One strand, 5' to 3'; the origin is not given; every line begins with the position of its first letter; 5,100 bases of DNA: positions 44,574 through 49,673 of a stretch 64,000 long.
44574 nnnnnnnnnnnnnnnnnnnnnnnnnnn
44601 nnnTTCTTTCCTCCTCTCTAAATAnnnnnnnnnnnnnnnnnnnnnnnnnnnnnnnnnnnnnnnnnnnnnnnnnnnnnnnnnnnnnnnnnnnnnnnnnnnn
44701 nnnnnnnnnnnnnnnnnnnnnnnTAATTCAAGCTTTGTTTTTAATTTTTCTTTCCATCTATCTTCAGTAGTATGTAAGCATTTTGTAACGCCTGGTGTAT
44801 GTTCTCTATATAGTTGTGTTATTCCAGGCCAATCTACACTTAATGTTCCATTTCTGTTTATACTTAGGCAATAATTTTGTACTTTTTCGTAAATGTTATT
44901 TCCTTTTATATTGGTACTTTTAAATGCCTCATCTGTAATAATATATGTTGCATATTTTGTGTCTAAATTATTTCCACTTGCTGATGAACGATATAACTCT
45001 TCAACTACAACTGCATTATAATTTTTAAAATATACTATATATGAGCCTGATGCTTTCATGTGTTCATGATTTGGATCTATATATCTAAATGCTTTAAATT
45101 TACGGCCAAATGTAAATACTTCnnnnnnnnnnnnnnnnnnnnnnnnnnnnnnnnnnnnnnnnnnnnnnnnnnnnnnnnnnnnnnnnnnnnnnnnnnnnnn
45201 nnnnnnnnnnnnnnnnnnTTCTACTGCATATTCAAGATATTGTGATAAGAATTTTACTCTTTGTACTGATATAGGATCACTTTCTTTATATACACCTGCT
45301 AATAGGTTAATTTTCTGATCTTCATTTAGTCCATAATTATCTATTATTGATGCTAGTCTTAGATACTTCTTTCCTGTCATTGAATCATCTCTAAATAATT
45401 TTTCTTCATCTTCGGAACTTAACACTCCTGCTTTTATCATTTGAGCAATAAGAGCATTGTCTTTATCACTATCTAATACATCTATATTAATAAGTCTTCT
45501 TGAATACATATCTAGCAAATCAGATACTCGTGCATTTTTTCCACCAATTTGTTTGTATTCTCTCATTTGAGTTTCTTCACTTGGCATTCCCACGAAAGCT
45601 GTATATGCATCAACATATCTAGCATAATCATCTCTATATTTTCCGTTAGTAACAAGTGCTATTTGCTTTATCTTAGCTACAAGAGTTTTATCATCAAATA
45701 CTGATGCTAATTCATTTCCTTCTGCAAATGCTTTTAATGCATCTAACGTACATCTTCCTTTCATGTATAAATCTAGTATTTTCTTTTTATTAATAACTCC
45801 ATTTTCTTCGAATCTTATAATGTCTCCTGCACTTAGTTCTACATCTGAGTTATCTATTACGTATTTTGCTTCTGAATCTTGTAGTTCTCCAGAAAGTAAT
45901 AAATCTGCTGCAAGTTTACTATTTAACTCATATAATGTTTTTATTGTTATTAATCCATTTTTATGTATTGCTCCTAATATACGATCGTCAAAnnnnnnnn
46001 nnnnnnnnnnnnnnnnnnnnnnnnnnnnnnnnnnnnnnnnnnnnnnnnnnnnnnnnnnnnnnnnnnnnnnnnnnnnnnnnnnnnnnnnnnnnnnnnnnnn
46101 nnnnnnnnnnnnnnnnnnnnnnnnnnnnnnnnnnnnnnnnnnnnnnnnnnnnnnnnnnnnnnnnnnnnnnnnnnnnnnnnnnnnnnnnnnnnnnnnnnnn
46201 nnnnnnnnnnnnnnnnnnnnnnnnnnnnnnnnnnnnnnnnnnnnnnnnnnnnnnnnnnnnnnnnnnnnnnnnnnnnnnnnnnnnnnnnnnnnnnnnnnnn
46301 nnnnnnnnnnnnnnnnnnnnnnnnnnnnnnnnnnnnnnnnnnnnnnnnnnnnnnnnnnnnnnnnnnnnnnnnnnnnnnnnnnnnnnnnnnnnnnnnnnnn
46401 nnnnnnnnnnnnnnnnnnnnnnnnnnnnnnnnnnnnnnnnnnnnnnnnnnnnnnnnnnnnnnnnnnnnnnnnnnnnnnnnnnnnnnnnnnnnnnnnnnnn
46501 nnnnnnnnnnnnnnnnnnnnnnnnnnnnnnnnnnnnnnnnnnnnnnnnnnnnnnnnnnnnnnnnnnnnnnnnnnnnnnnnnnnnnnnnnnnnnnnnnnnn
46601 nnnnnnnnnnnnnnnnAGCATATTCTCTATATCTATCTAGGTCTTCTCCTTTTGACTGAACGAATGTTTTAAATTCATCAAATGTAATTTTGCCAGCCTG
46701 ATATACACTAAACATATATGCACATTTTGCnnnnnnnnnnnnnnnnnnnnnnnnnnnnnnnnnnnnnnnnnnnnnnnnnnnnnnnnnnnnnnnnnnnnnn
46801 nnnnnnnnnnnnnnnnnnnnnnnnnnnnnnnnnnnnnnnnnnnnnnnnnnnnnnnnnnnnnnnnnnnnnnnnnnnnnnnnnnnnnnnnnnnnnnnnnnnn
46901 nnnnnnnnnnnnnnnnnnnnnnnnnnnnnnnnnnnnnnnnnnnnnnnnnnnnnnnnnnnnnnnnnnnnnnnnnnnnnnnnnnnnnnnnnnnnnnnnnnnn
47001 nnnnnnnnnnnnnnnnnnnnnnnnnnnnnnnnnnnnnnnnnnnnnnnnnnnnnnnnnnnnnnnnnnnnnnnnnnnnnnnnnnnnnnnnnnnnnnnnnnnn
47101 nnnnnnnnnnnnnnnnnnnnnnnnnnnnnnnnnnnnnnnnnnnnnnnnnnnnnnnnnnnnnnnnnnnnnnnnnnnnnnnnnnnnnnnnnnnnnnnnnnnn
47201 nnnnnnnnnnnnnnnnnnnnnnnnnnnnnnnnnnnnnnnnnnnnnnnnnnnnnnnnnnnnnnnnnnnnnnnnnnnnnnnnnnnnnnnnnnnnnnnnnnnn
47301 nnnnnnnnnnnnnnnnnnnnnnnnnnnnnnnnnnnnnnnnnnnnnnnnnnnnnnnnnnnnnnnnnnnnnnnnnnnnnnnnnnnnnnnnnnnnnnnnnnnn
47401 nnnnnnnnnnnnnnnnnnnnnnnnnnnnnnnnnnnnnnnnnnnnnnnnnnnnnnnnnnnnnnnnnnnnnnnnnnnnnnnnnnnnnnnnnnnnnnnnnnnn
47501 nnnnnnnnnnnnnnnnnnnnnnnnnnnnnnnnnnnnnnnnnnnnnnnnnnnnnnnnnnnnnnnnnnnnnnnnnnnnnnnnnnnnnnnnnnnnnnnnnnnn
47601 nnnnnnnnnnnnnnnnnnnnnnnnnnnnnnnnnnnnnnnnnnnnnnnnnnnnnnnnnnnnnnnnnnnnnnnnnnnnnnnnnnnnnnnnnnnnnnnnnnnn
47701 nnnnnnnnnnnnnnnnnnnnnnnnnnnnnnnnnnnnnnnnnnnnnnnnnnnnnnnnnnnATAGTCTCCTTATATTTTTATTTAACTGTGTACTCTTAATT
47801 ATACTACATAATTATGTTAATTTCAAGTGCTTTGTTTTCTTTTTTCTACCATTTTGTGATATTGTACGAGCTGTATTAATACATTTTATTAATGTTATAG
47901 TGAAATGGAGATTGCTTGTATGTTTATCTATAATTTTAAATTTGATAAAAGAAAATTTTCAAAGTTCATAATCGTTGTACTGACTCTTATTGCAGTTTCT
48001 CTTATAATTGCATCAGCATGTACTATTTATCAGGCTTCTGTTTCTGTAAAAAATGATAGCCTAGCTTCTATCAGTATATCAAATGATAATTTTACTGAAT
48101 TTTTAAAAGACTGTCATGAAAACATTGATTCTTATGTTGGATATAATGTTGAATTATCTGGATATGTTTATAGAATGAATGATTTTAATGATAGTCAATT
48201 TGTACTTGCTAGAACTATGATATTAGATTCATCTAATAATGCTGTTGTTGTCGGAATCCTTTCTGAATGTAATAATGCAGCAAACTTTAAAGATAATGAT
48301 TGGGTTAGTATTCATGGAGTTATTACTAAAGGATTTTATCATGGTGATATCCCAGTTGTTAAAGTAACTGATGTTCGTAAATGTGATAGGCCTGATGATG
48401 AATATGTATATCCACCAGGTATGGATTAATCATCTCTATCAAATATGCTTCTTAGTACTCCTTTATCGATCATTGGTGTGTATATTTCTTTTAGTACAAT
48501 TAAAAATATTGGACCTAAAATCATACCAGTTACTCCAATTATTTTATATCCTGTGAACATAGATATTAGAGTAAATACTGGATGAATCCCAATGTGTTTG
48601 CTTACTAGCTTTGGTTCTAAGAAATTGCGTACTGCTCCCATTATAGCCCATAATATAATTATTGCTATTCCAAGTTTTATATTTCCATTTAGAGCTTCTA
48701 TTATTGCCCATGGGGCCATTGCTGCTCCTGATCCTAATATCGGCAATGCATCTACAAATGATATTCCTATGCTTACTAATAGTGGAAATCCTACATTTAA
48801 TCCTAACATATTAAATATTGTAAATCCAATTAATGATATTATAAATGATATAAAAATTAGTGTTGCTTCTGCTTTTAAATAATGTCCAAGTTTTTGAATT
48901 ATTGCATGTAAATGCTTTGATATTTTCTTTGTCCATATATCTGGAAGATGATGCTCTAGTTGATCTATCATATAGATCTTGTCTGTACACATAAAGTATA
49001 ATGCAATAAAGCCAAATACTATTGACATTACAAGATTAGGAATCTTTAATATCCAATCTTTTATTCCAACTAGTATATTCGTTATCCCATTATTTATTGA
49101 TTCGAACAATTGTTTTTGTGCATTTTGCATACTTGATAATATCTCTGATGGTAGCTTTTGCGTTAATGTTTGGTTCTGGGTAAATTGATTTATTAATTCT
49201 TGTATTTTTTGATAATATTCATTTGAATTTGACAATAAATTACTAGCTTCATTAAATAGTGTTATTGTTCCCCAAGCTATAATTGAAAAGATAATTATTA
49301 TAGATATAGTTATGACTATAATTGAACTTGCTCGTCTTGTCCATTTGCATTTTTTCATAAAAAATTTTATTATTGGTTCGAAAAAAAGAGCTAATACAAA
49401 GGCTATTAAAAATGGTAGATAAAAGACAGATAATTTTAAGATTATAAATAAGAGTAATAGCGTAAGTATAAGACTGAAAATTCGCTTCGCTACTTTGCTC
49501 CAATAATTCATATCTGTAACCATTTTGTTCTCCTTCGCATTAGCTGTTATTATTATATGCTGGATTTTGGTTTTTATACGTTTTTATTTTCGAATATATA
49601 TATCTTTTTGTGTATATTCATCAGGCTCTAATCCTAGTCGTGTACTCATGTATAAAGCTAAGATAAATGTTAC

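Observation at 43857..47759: Orphan 1044-aa cytoplasmic protein co-transcribed with a ProA-like pseudoenzyme, wedged upstream of secA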

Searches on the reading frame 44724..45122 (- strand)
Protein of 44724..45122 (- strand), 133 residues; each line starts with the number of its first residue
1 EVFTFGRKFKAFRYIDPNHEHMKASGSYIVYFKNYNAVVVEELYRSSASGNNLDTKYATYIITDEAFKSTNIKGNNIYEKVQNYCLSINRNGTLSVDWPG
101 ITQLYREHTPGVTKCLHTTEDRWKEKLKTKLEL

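Call 71: search_solved_structures(query=A4, max_evalue=10, show_alignments=2)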
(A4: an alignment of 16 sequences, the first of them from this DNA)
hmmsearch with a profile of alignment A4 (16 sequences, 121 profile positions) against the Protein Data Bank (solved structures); distinct sequences matched with E-value up to 10: 33.
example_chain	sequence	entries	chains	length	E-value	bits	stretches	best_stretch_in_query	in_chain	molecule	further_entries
7w5z_U5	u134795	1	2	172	0.007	19.8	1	16-82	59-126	Uncharacterized protein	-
6e88_B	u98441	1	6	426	0.16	15.4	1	11-69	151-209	Tubulin beta-2 chain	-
6u3d_A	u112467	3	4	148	0.55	13.7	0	66-97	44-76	Calmodulin-1 | Calmodulin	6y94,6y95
6xy3_AAA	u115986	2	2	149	0.56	13.7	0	66-97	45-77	Calmodulin-1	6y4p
7qup_10B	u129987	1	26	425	0.59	13.6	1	11-67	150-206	Tubulin beta-1 chain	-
6tis_B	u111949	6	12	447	0.62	13.5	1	11-67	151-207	Tubulin beta-1 chain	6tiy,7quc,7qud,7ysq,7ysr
6tiu_B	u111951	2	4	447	0.68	13.4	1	11-67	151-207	Tubulin beta-1 chain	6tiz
6daf_A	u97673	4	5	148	1.3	12.5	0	68-94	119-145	Calmodulin-1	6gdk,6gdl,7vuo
9kui_C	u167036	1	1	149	1.3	12.5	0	68-94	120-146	Calmodulin-1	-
8i7o_AF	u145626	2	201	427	1.4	12.4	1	11-67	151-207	Tubulin beta-4B chain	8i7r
3j6h_B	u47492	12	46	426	1.4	12.4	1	11-67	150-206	Tubulin beta chain | TUBULIN BETA-2B CHAIN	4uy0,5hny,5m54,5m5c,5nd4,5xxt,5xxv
5syc_B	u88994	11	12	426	1.4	12.4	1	11-67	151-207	Tubulin beta chain | Tubulin beta-2B chain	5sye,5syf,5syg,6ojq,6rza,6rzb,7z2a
1tub_B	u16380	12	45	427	1.4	12.4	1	11-67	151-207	TUBULIN | Tubulin beta chain | Tubulin beta-2B chain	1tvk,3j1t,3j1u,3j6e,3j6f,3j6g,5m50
6evw_B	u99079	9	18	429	1.4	12.4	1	11-67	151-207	Tubulin beta chain | Tubulin beta-2B chain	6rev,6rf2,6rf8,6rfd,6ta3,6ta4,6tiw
8rc1_B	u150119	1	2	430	1.4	12.4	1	11-67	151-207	Tubulin beta chain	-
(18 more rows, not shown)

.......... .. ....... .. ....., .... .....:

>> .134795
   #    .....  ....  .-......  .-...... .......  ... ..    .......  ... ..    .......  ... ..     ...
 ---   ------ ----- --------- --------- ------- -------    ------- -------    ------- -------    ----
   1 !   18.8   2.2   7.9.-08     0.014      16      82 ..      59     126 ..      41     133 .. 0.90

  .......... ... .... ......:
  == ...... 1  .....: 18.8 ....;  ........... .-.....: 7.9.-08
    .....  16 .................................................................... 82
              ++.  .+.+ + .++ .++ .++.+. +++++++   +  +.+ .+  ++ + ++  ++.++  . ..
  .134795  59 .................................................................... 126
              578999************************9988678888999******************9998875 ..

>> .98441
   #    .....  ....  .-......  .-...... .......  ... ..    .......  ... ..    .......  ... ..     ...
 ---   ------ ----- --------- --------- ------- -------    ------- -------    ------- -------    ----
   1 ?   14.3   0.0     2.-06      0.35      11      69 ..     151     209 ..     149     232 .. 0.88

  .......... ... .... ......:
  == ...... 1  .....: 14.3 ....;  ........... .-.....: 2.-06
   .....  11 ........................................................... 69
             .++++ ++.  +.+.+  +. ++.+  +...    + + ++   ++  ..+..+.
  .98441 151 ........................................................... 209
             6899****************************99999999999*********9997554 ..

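Call 72: search_protein_families(library=pfam, alignment_id=A4, max_evalue=1)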
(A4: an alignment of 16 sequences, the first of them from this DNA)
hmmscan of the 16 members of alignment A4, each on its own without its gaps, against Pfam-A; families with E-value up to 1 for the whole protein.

A. member 1, seq(133 aa): 0 families

B. families by the number of members that match (of 16 scanned): 14 families
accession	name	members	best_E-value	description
PF05263.17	DUF722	1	0.025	Protein of unknown function (DUF722)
PF25577.1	TPR_TAF2_C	1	0.029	TAF2-like, TPR repeats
PF06489.16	Orthopox_A49R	1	0.033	Orthopoxvirus A49R protein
PF10382.14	ZGRF1-like_N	1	0.034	DNA helicase ZGRF1-like, N-terminal domain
PF06902.16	Fer4_19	1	0.06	Divergent 4Fe-4S mono-cluster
PF23226.1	Exo_endo_phos_PGAP2IP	1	0.065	PGAP2IP, C-terminal nuclease-like domain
PF09124.16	Endonuc-dimeris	1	0.072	T4 recombination endonuclease VII, dimerisation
PF19343.5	HAM1_N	1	0.079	HAM1-like, N-terminal domain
PF00456.26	Transketolase_N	1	0.098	Transketolase, thiamine diphosphate binding domain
PF23564.1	EF-hand_FSTL1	1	0.1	Follistatin-related protein 1, EF-hand domain pair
PF10928.13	DUF2810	1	0.17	Protein of unknown function (DUF2810)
PF09388.15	SpoOE-like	1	0.21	Spo0E like sporulation regulatory protein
PF03474.20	DMA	1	0.23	DMRTA motif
PF22991.1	Lock_Gag1-like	1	0.45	Gag1-like, lock domain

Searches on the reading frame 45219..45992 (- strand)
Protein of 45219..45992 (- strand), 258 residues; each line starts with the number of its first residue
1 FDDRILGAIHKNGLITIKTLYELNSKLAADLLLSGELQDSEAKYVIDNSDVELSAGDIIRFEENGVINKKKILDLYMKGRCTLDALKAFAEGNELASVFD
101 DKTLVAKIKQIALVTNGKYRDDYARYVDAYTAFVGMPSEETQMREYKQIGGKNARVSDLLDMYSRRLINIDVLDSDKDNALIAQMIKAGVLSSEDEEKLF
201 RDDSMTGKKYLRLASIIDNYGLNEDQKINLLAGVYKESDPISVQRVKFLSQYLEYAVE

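Call 83: search_protein_families(library=pfam, proteins=[window:45219-45992:-], max_evalue=10)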
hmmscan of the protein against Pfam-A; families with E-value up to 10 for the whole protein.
seq(258 aa): 1 family
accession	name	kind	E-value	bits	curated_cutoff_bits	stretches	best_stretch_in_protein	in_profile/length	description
PF17719.6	DUF5564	-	0.081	13.5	30.6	1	4-36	35-67/98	Family of unknown function (DUF5564)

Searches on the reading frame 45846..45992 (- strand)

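Call 83: search_protein_families(library=pfam, proteins=[window:45846-45992:-], max_evalue=10)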
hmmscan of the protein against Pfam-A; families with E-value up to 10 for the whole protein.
seq(49 aa): 1 family
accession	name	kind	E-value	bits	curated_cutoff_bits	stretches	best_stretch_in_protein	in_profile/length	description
PF17719.6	DUF5564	-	0.0054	17.3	30.6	1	4-37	35-68/98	Family of unknown function (DUF5564)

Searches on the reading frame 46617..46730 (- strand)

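Call 83: search_protein_families(library=pfam, proteins=[window:46617-46730:-], max_evalue=10)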
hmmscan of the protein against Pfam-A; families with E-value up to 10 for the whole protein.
seq(38 aa): 2 families
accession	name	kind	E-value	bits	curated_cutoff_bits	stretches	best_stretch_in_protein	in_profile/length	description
PF00036.39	EF-hand_1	-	0.015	15.2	25.4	1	13-26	15-28/29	EF hand domain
PF13202.12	EF-hand_5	-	0.068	13.1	25.9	1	13-24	14-25/25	EF hand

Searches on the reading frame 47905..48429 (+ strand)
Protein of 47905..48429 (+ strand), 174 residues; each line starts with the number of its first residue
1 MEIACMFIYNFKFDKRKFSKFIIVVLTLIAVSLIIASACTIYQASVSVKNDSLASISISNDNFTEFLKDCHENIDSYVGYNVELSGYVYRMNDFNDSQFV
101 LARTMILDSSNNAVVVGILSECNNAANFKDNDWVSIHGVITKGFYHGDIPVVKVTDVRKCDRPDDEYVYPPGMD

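Call 41: search_protein_families(library=pfam, proteins=[window:47905-48429:+], max_evalue=0.001)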
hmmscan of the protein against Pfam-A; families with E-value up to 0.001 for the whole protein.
window:47905-48429:+ (174 aa): 2 families
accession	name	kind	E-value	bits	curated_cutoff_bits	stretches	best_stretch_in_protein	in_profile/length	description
PF21537.2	DUF1980_C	-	1e-29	103.5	25.9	1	43-170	11-141/141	DUF1980 C-terminal domain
PF12869.13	tRNA_anti-like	-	0.00062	19.8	23.5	1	21-142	6-134/146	tRNA_anti-like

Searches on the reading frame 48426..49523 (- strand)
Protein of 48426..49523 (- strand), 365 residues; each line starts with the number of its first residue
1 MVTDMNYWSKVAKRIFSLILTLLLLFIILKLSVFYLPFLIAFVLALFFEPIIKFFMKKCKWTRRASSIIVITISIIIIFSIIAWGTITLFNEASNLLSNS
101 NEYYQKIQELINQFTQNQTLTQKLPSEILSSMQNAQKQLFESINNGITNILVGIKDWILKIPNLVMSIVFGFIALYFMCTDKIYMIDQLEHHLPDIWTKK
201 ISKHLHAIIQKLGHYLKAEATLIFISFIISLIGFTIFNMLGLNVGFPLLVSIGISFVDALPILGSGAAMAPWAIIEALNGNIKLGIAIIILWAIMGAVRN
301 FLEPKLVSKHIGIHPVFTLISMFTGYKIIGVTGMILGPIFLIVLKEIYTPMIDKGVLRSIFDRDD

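Call 41: search_protein_families(library=pfam, proteins=[window:48426-49523:-], max_evalue=0.001)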
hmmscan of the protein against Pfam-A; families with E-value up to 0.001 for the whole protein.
window:48426-49523:- (365 aa): 1 family
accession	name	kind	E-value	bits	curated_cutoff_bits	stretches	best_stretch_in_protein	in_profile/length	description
PF01594.21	AI-2E_transport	-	1.2e-47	163.1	34.3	1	17-349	3-324/327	AI-2E family transporter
